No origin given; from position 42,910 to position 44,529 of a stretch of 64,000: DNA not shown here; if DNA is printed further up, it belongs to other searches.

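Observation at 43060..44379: Compact octaheme cytochrome c (8 CxxCH in about 440 aa) with a signal peptide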

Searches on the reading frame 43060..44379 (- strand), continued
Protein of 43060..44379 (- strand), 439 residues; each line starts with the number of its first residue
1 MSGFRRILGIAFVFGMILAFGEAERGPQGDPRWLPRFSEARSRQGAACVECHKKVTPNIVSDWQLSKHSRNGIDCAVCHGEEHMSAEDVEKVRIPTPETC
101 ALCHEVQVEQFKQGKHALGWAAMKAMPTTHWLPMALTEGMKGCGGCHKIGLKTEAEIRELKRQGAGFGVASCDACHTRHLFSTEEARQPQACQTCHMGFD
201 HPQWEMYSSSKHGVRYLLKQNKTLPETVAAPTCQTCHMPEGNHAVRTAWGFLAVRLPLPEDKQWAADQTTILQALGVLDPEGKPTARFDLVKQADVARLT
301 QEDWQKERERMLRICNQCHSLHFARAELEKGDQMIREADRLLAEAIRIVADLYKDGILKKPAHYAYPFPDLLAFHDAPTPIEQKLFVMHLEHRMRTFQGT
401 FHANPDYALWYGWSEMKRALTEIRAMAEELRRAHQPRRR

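Call 10: find_related_loci(query=window:43060-44379:-, collection=genome_contigs, flank=10000)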
Query window:43060-44379:- (439 aa) in genome_contigs; peptide patterns used: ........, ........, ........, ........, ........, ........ (x = any residue, [..] = any of these).
599 stretches matched a pattern (row limit reached: there are more); 499 encode a relative of the query (tblastn E <= 1e-3); the best 80 are kept; 80 distinct loci.
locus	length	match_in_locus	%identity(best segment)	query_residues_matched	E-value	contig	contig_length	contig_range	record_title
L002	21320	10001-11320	94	1-439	0e+0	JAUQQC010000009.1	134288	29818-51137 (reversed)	MAG: Acidobacteriota bacterium isolate JZ-3.bins.73.201901 NODE_52_length_134288_cov_50.143402, whole genome shotgun seq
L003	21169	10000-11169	87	48-436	0e+0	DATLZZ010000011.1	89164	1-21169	MAG TPA_asm: Candidatus Xenobia bacterium isolate SMAG_U13312 k141_254735, whole genome shotgun sequence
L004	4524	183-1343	84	48-434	0e+0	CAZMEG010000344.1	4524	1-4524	MAG TPA_asm: uncultured Cytophagia bacterium isolate SRP162660_co1_270 genome assembly, contig: NODE_26787_length_4524_c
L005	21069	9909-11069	82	48-434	0e+0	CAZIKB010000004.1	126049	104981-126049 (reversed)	MAG TPA_asm: uncultured Cytophagia bacterium isolate binchicken_co121_9 genome assembly, contig: NODE_29_length_126049_c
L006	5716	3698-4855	83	48-433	0e+0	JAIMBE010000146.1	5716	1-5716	MAG: Bacillota bacterium isolate HOT.MB2.40 Contig147, whole genome shotgun sequence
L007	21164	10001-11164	83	48-435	0e+0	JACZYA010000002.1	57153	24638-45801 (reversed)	MAG: Acidobacteria bacterium isolate B25T1B10 B25T1B10_NODE201, whole genome shotgun sequence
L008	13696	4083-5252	82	45-434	0e+0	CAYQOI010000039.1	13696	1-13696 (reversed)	MAG TPA_asm: uncultured Cytophagia bacterium isolate SRP162660_co2_222 genome assembly, contig: NODE_1979_length_13696_c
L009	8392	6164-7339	80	40-431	0e+0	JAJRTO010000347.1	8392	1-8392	MAG: Candidatus Poribacteria bacterium isolate Dive96_bin1.70 k141_3272562, whole genome shotgun sequence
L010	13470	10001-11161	81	48-434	0e+0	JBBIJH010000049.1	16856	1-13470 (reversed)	MAG: Ignavibacteriales bacterium isolate QH2F170213_bin_158 NODE_3717_length_16856_cov_4.075710, whole genome shotgun se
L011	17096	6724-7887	80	47-434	0e+0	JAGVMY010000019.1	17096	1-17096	MAG: Thermodesulfovibrionales bacterium isolate DeMMO3_30 c_000000023053, whole genome shotgun sequence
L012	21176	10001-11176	80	44-435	0e+0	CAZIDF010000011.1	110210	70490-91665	MAG TPA_asm: uncultured Eubacteriales bacterium isolate SRP185410_co2_332 genome assembly, contig: NODE_105_length_11021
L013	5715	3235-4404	80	48-437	0e+0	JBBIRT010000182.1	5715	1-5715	MAG: Deltaproteobacteria bacterium isolate SLS170214_bin_356 NODE_12912_length_5715_cov_4.787279, whole genome shotgun s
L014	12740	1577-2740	80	48-435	0e+0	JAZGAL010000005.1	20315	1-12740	MAG: Gemmatimonadota bacterium isolate SCS1bin.26 SCS1bin.26_5, whole genome shotgun sequence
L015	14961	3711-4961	74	7-430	0e+0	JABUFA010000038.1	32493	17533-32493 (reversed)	MAG: Chthonomonadia bacterium isolate Ch118 NODE_1631_length_32493_cov_29.7378_ID_8689845, whole genome shotgun sequence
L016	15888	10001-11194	77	38-435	0e+0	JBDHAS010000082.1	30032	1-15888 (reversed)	MAG: Gemmatimonadota bacterium isolate M3-44_Bin_339 M3-44_Bin_339_scaffold_17005, whole genome shotgun sequence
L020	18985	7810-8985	77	48-439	0e+0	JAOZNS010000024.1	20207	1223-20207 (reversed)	MAG: Candidatus Zixiibacteriota bacterium isolate GMC4.concoct.267_sub GMC4_2523_length_20207_cov_6.817884, whole genome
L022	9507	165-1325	82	48-434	0e+0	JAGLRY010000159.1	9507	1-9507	MAG: Candidatus Aminicenantes bacterium isolate RS_9_36 ROV157_9.bin.36.fa_159, whole genome shotgun sequence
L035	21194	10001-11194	78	34-434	0e+0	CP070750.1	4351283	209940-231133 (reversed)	MAG: Candidatus Aminicenantes bacterium isolate bin34 chromosome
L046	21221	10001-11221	76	31-439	0e+0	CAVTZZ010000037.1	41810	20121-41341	MAG: uncultured delta proteobacterium isolate MFD04408.bin.2.108 genome assembly, contig: contig_17396, whole genome sho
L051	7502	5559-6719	80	45-431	0e+0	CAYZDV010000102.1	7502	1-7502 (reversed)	MAG TPA_asm: uncultured Eubacteriales bacterium isolate binchicken_co360_50 genome assembly, contig: NODE_2259_length_75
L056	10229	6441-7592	76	48-431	0e+0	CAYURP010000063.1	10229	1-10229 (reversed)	MAG TPA_asm: uncultured Ignavibacteria bacterium isolate binchicken_co89_584 genome assembly, contig: NODE_13260_length_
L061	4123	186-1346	78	48-434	0e+0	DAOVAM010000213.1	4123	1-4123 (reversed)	MAG TPA_asm: Candidatus Aminicenantes bacterium isolate CSMAG_979 CSMAG_979_k141_6994459_length_4123_cov_8.8810, whole g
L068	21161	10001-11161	76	48-434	0e+0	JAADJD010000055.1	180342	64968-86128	MAG: Calditrichota bacterium isolate M_MetaBat.96 contig-127_122, whole genome shotgun sequence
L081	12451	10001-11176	76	37-430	0e+0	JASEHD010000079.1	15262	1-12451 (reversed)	MAG: Bacteroidota bacterium isolate Yes70-14 NODE_79_length_15262_cov_5.456961, whole genome shotgun sequence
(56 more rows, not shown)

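Call 35: predict_structure(alignment_id=A1)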
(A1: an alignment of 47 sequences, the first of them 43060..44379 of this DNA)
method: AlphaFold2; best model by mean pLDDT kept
length: 439 residues; sequences in the alignment: 47
mean_pLDDT: 61.9   pTM: 0.52
mean pLDDT of the five models: 61.9, 59.1, 58.9, 58.5, 58.0
residues with pLDDT >= 90: 60; 70-90: 125; 50-70: 92; < 50: 162
segments of 3 or more residues with pLDDT < 50: 1-3, 19-39, 118-152, 163-221, 223-225, 227-252, 402-407
pLDDT, mean of each block of 10 residues (from residue 1): 55 54 39 44 72 75 75 84 79 74 76 52 34 31 27 49 37 31 36 28 27 41 44 33 37 62 92 89 82 57 70 64 70 83 97 96 89 73 88 69 50 82 97 79
secondary structure, 60 per line:
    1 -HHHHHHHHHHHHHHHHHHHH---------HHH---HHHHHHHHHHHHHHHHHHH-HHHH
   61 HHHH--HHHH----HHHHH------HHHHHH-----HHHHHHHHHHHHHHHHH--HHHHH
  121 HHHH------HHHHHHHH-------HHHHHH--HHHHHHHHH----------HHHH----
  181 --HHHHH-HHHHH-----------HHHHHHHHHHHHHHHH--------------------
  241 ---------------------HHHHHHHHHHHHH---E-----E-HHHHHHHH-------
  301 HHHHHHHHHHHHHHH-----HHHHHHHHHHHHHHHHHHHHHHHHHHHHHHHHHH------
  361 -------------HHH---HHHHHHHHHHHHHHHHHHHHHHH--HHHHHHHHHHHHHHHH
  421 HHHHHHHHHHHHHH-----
elements in order: H2-21 H37-55 H57-64 H67-70 H75-79 H86-91 H97-113 H116-124 H131-138 H146-151 H154-162 H173-176 H183-187 H189-193 H205-220 H262-274 H286-293 H301-315 H321-354 H380-402 H405-434

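Call 38: fold_search(model_id=the predicted structure, library=pdb)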
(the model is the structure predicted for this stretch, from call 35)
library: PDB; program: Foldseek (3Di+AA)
matches with E <= 10: 72; with E <= 0.001: 6
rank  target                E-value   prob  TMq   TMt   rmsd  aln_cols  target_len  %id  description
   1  6h5l_A                2.7e-08  1.00  0.36  0.32  20.7       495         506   25  Kuenenia stuttgartiensis reducing HAO-like protein complex Kustc0457/Kustc0458 (released 2019-04-10)
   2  6t5e                  5.2e-07  1.00  0.28  0.28  19.0       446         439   22  Hydroxylamine Oxidoreductase from Brocadia fulgida (released 2020-11-18)
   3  4n4j                  3.9e-06  1.00  0.31  0.28  18.7       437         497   24  Kuenenia stuttgartiensis hydroxylamine oxidoreductase (released 2013-12-11)
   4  6hif_A                5.3e-06  1.00  0.30  0.26  20.1       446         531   23  Kuenenia stuttgartiensis hydrazine dehydrogenase complex (released 2019-04-17)
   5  4n4m                  7.9e-06  1.00  0.31  0.28  19.1       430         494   25  Kuenenia stuttgartiensis hydroxylamine oxidoreductase soaked in phenyl hydrazine (released 2013-12-11)
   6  4qo5                  5.9e-05  1.00  0.33  0.29  22.0       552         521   20  Hypothetical multiheme protein (released 2015-12-23)
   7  3rkh_A                1.4e+00  0.35  0.14  0.12  13.3       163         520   13  Structure of the Thioalkalivibrio nitratireducens cytochrome c nitrite reductase in a complex with nitrite (full occup (released 2011-06-15)
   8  5cwo_A                1.8e+00  0.12  0.15  0.27  17.4       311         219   12  Crystal structure of de novo designed helical repeat protein DHR76 (released 2015-12-16)
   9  3ibj_A                1.9e+00  0.04  0.11  0.09  22.4       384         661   10  X-ray structure of PDE2A (released 2009-10-27)
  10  3ubr_A                2.0e+00  0.18  0.22  0.22  20.6       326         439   15  Laue structure of Shewanella oneidensis cytochrome-c Nitrite Reductase (released 2012-04-25)
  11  2fen_K                2.0e+00  0.08  0.16  0.20  24.9       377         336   12  3-carboxy-cis,cis-muconate lactonizing enzyme from Agrobacterium radiobacter S2 (released 2006-10-31)
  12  3sxq_B                2.1e+00  0.41  0.18  0.15   5.2       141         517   18  Structure of a hexameric multiheme c nitrite reductase from the extremophile bacterium Thiolkalivibrio paradoxus (released 2012-09-26)
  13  3f29_B                2.2e+00  0.25  0.14  0.13  13.2       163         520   12  Structure of the Thioalkalivibrio nitratireducens cytochrome c nitrite reductase in complex with sulfite (released 2008-12-09)
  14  3ttb_A                2.5e+00  0.54  0.18  0.16   4.9       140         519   16  Structure of the Thioalkalivibrio paradoxus cytochrome c nitrite reductase in complex with sulfite (released 2011-10-05)
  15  2ot4_A                2.6e+00  0.30  0.17  0.15   5.4       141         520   18  Structure of a hexameric multiheme c nitrite reductase from the extremophile bacterium Thiolkalivibrio nitratireducens (released 2008-04-08)
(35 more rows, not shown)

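Call 45: search_protein_families(library=pfam, proteins=[L051:6857-7502:+, L035:7606-9789:+, L061:2881-3693:+, L051:155-1030:+, L022:3859-5844:+, L020:4150-5373:+, L081:6810-8063:+, L046:7568-8887:+, L056:5413-5793:+, L001:6708-7883:-], max_evalue=0.001)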
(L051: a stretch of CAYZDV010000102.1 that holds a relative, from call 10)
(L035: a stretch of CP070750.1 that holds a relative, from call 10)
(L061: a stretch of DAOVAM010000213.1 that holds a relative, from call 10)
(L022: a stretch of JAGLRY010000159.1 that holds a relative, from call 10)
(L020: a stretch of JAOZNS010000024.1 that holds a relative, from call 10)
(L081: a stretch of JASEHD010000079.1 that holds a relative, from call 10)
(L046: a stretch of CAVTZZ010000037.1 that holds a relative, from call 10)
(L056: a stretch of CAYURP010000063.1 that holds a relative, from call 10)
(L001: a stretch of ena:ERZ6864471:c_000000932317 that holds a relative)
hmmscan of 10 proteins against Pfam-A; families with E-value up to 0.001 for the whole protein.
L051:6857-7502:+ (215 aa): 1 family
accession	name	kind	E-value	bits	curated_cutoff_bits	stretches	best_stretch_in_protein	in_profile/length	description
PF05140.19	ResB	-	2.2e-42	146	24.6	1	13-215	1-220/486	ResB-like family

L035:7606-9789:+ (727 aa): 4 families
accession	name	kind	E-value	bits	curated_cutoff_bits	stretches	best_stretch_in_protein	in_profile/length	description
PF14522.11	Cytochrome_C7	-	1.7e-12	47.4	24.8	1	409-478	14-67/67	Cytochrome c7 and related cytochrome c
PF14537.11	Cytochrom_c3_2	-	1.3e-08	35.6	25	0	213-242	53-79/79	Cytochrome c3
PF02085.21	Cytochrom_CIII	-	1.3e-08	35.5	22.9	0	206-248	17-60/101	Class III cytochrome C family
PF22113.1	Mtrc-MtrF_II-IV_dom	-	2.8e-06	27.4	30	0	541-582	121-167/176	Outer membrane cytochrome MtrC/MtrF-like, domains II/IV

L061:2881-3693:+ (270 aa): 1 family
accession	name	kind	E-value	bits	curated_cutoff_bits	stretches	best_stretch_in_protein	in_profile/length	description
PF01578.25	Cytochrom_C_asm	-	1.6e-53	182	29.9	1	65-267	3-212/212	Cytochrome C assembly protein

L051:155-1030:+ (291 aa): 6 families
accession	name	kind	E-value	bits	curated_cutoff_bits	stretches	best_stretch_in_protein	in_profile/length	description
PF09699.15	Paired_CXXCH_1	-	2.6e-29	101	20.6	3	225-257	6-37/41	Doubled CXXCH motif (Paired_CXXCH_1)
PF14522.11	Cytochrome_C7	-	2e-12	47.2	24.8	2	152-209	12-66/67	Cytochrome c7 and related cytochrome c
PF22113.1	Mtrc-MtrF_II-IV_dom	-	3.3e-09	36.9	30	0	43-125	83-175/176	Outer membrane cytochrome MtrC/MtrF-like, domains II/IV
PF22678.1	Cytochrom_c_NrfB-like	-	5.6e-09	36.8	27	1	73-159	1-89/89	Cytochrome c-type protein NrfB-like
PF14537.11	Cytochrom_c3_2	-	1.2e-08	35.7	25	1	125-209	2-78/79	Cytochrome c3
PF13435.11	Cytochrome_C554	-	1.1e-06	30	20.8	0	32-78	39-84/84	Cytochrome c554 and c-prime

L022:3859-5844:+ (661 aa): 4 families
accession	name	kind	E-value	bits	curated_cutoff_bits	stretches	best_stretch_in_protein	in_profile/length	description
PF14522.11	Cytochrome_C7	-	1.3e-22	79.8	24.8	2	130-191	1-67/67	Cytochrome c7 and related cytochrome c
PF14537.11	Cytochrom_c3_2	-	4.3e-20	72.4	25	1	210-291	4-79/79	Cytochrome c3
PF02085.21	Cytochrom_CIII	-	1.5e-11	44.9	22.9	2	199-290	19-101/101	Class III cytochrome C family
PF03264.19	Cytochrom_NNT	-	2.7e-08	34.2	24.1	1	18-157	17-168/174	NapC/NirT cytochrome c family, N-terminal region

L020:4150-5373:+ (407 aa): 5 families
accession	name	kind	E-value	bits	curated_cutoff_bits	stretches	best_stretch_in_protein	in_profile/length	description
PF13596.12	PAS_10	-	9.5e-28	97.4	22.1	1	291-395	2-106/106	PAS domain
PF04282.18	DUF438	-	5.2e-25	87.6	25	1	16-81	1-66/67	Family of unknown function (DUF438)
PF01814.28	Hemerythrin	-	2e-19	70.8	25.3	1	91-229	1-127/127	Hemerythrin HHE cation binding domain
PF13426.13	PAS_9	-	0.0004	21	27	0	302-396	5-103/103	PAS domain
PF08448.16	PAS_4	-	0.00042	21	23.1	1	294-396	1-107/110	PAS fold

L081:6810-8063:+ (417 aa): 11 families
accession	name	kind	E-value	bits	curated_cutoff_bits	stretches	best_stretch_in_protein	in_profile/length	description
PF12801.12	Fer4_5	-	2.7e-17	62.9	22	2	147-193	1-47/48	4Fe-4S binding domain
PF13237.11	Fer4_10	-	3.2e-10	40.2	25.5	1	295-340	2-53/53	4Fe-4S dicluster domain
PF00037.32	Fer4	-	5.5e-10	39.1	21.1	1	326-341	5-20/24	4Fe-4S binding domain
PF14697.11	Fer4_21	-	2.6e-08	34.3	35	1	298-345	4-57/59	4Fe-4S dicluster domain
PF12837.12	Fer4_6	-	8.5e-07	29.1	25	1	295-315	2-22/24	4Fe-4S binding domain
PF12838.12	Fer4_7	-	1.1e-06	29.4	27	1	301-342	1-51/52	4Fe-4S dicluster domain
PF13746.11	Fer4_18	-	1.9e-06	28.5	27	1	296-339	55-95/114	4Fe-4S dicluster domain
PF13187.11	Fer4_9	-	7.6e-06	26.3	27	1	302-342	2-50/52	4Fe-4S dicluster domain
PF12798.12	Fer4_3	-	5.6e-05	24.1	27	0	329-342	1-14/15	4Fe-4S binding domain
PF12797.12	Fer4_2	-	0.00019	21.7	24.5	0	295-314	3-22/22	4Fe-4S binding domain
PF25160.1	LdpA_Fe-S-bd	-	0.00086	19.5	27.6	1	304-342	4-41/49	LdpA Fe-S cluster-binding domain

L046:7568-8887:+ (439 aa): 1 family
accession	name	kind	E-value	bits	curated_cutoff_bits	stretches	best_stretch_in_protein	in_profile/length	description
PF00115.25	COX1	-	1.2e-69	235.7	34.8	1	7-417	1-435/436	Cytochrome C and Quinol oxidase polypeptide I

L056:5413-5793:+ (126 aa): 2 families
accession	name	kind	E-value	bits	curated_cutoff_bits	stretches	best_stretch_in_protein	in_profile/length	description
PF01880.24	Desulfoferrodox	-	9.7e-22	77.8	22.2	1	43-124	3-97/98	Desulfoferrodoxin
PF06397.17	Desulfoferrod_N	-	4.8e-21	74.5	23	1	2-37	1-36/36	Desulfoferrodoxin, N-terminal domain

L001:6708-7883:- (391 aa): 3 families
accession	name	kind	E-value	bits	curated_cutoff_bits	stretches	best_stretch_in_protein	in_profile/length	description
PF13435.11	Cytochrome_C554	-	1.3e-10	42.5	20.8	1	45-122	1-84/84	Cytochrome c554 and c-prime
PF14522.11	Cytochrome_C7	-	7.3e-06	26.2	24.8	0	43-122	13-67/67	Cytochrome c7 and related cytochrome c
PF22113.1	Mtrc-MtrF_II-IV_dom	-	0.00026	21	30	0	41-124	79-166/176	Outer membrane cytochrome MtrC/MtrF-like, domains II/IV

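Call 46: search_protein_representatives(protein=window:43060-44379:-)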
Query: 439 residues. Proteins with E-value up to 0.001 (for the whole library): 1680; up to 1e-10: 898; up to 1e-30: 254. The best 150 are listed.
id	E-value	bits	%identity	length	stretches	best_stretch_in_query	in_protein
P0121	2.9e-169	580.3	61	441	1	45-436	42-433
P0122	6.9e-143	493.3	77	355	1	45-308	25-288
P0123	7.6e-140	483.3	57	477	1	46-432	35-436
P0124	3.8e-128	444.8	50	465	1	45-438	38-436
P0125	4.3e-124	431.4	62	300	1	140-433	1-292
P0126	5.3e-119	414.6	50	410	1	40-433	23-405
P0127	6.2e-118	411.1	52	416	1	46-432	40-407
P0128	1.8e-114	399.7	47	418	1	45-436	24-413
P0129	4.7e-114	398.3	69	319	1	148-396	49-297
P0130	2.4e-109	382.8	48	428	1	46-437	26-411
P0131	7.2e-107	374.6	46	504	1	35-432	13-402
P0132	2.3e-105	369.7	50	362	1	47-373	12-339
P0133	4.2e-105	368.8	43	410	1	43-430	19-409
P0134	7.0e-105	368.1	46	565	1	37-434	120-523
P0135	3.0e-104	366.0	48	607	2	47-261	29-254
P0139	1.9e-101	356.8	43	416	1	40-438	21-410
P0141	3.4e-100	352.6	47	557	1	72-433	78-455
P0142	1.9e-97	343.6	49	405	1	46-432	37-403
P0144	9.9e-97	341.2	41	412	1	39-431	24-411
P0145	1.8e-95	337.1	45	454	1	45-436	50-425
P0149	1.7e-91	324.0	41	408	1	46-432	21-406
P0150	1.0e-89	318.1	42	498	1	46-436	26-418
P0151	2.6e-89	316.8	43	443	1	10-433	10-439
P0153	1.3e-86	307.9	41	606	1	27-433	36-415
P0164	5.6e-78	279.4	37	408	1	42-439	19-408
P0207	6.1e-53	196.9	35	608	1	42-436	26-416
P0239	7.2e-46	173.6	41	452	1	47-435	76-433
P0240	2.2e-45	172.0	37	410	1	43-433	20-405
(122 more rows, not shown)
